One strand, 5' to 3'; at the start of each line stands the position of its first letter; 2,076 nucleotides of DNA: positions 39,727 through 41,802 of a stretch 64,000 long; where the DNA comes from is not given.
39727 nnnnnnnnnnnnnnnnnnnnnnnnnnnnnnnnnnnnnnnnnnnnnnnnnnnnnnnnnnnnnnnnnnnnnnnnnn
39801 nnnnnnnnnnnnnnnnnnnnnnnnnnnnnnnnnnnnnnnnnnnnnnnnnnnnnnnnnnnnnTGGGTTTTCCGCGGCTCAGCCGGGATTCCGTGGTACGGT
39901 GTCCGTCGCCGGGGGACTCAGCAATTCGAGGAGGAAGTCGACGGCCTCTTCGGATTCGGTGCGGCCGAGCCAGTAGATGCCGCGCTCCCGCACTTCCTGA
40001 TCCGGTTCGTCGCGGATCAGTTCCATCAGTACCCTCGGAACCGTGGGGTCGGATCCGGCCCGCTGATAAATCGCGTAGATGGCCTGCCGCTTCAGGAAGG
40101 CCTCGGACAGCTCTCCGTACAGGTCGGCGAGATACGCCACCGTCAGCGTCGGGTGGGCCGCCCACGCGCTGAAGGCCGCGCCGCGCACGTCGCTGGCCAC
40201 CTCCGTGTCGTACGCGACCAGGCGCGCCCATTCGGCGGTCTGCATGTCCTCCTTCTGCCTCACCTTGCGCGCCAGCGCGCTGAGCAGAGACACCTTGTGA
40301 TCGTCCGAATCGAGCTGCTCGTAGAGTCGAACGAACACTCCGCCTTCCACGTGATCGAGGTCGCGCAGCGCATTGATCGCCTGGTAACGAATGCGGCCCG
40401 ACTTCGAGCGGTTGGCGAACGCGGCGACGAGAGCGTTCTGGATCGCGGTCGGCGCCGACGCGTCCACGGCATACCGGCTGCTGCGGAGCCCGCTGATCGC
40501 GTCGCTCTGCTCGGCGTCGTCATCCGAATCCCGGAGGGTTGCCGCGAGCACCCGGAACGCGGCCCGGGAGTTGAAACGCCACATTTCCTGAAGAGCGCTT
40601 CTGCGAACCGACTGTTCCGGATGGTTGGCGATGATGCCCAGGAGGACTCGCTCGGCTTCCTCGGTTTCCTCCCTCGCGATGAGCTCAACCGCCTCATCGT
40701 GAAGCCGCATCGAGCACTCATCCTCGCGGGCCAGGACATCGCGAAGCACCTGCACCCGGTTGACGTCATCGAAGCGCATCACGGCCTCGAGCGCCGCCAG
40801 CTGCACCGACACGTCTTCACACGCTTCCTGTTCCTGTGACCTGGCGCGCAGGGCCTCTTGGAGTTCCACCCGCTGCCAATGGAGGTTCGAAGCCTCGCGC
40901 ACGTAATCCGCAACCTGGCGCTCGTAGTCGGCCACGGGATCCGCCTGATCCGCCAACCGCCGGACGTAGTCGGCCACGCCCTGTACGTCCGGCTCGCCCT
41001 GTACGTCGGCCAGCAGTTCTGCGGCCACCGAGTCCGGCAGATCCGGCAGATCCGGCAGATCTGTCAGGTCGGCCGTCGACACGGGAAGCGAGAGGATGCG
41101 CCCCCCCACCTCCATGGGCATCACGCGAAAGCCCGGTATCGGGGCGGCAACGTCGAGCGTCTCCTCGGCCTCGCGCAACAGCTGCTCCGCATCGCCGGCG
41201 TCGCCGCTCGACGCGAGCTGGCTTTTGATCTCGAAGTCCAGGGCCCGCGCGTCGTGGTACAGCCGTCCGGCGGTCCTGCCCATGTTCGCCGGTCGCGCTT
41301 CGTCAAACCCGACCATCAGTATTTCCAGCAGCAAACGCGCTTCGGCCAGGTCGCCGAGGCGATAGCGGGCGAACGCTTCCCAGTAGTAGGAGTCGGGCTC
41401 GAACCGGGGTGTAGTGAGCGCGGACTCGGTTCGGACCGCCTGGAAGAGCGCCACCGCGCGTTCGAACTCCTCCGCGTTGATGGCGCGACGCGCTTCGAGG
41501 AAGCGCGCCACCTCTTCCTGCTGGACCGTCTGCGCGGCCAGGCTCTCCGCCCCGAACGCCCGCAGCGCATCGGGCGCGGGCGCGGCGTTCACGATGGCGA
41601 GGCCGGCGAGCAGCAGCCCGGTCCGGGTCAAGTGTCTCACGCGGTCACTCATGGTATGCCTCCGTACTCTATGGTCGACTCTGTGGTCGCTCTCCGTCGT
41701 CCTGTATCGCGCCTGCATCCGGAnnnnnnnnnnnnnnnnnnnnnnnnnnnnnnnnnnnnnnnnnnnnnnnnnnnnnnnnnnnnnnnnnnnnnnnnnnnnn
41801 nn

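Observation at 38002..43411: ECF sigma / duplicated-motif anti-sigma / HEAT-repeat / TlpA-thioredoxin block heading the propeller array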

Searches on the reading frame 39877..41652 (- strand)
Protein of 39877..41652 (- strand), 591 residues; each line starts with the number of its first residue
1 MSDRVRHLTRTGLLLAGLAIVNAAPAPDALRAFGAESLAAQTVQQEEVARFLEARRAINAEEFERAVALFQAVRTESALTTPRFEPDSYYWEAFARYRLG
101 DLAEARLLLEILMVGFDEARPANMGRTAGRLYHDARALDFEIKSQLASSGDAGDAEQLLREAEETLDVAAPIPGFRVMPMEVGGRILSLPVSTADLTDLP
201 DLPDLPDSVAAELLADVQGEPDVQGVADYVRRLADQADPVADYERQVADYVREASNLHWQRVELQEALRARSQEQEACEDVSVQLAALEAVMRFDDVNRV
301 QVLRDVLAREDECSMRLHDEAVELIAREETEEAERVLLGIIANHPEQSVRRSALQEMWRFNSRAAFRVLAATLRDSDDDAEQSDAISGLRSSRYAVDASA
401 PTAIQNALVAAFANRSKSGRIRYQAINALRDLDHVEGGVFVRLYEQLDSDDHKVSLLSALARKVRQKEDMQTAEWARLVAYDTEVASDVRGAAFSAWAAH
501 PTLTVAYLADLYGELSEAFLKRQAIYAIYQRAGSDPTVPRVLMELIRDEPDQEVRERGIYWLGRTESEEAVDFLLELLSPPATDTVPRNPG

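Call 4: search_protein_families(library=pfam, proteins=[window:39877-41652:-], max_evalue=0.1)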
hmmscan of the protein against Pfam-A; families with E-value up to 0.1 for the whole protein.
window:39877-41652:- (591 aa): 4 families
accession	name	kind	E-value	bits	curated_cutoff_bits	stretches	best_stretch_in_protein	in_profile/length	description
PF13646.12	HEAT_2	-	4.4e-11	43.3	27.7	2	521-579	17-72/88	HEAT repeats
PF03130.22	HEAT_PBS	-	0.028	15.4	20.9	1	554-579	1-26/27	PBS lyase HEAT-like repeat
PF13174.12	TPR_6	-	0.054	14.6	26.3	0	87-112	1-26/33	Tetratricopeptide repeat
PF24608.2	PDDEXK_15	-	0.061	13.7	27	0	242-282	8-47/164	Phage putative PDDEXK endonuclease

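Call 5: search_protein_families(library=ncbifam, proteins=[window:39877-41652:-], max_evalue=0.1)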
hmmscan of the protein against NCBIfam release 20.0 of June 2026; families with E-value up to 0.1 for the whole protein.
window:39877-41652:- (591 aa): 1 family
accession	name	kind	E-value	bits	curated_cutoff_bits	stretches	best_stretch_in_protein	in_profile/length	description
TIGR03227.1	PhnS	equivalog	0.088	11.7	395.3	0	479-544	15-81/360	2-aminoethylphosphonate ABC transporter substrate-binding protein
